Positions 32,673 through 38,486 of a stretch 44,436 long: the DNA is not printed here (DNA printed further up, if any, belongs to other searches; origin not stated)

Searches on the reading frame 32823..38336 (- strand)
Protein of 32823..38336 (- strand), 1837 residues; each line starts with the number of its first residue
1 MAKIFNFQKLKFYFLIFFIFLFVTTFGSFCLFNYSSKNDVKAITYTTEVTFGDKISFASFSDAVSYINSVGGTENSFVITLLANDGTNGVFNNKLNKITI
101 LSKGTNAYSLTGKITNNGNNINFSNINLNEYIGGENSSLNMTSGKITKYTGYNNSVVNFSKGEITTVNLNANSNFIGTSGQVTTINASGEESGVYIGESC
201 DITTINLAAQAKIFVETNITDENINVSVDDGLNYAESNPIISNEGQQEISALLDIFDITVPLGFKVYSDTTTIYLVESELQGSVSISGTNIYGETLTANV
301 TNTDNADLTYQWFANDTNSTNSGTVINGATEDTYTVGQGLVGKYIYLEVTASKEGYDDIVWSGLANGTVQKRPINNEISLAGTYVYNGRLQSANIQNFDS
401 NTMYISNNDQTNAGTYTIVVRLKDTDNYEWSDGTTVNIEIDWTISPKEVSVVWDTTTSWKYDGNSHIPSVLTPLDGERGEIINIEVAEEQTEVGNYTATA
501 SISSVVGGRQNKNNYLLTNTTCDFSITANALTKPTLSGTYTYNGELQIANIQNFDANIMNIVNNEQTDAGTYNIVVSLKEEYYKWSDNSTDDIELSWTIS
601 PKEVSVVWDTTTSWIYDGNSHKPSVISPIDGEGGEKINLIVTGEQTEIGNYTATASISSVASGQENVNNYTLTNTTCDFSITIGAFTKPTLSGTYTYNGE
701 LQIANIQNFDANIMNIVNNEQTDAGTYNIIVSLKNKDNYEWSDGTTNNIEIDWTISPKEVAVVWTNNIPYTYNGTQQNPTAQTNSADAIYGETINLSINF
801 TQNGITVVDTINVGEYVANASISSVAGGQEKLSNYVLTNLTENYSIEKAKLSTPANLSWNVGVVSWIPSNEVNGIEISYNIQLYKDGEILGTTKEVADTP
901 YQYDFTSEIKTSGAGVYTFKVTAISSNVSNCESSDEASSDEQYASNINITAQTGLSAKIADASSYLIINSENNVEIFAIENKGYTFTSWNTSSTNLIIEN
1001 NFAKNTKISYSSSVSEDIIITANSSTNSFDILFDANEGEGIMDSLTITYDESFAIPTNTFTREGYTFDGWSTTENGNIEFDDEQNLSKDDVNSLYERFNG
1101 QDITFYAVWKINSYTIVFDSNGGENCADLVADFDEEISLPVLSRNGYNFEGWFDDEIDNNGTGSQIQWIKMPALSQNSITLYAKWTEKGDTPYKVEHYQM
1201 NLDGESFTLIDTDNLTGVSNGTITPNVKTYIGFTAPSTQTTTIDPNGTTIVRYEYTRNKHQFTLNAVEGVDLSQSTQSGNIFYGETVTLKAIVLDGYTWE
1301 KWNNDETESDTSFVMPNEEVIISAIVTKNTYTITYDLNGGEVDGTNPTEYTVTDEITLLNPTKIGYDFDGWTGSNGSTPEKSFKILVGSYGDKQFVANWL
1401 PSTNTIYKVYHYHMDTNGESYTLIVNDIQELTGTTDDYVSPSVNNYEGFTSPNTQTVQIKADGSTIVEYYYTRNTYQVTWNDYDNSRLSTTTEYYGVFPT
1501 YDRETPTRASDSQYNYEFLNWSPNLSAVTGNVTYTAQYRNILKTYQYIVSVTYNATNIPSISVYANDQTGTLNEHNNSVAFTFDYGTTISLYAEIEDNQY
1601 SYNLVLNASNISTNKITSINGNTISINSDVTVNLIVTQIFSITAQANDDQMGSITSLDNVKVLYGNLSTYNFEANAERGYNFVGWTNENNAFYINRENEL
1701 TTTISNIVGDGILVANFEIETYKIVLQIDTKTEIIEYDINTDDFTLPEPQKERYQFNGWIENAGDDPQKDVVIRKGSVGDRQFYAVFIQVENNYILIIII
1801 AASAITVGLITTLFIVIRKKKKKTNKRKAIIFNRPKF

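Call 22: search_protein_families(library=pfam, proteins=[window:32823-38336:-], max_evalue=0.00001)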
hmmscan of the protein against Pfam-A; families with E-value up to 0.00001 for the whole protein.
window:32823-38336:- (1837 aa): 2 families
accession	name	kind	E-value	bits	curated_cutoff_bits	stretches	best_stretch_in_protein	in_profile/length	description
PF09479.16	Flg_new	-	3.7e-34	117.1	27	3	1331-1397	1-64/65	Listeria-Bacteroides repeat domain (List_Bact_rpt)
PF18998.6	Flg_new_2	-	2.1e-18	66.5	23.6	1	1276-1325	14-68/73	Divergent InlB B-repeat domain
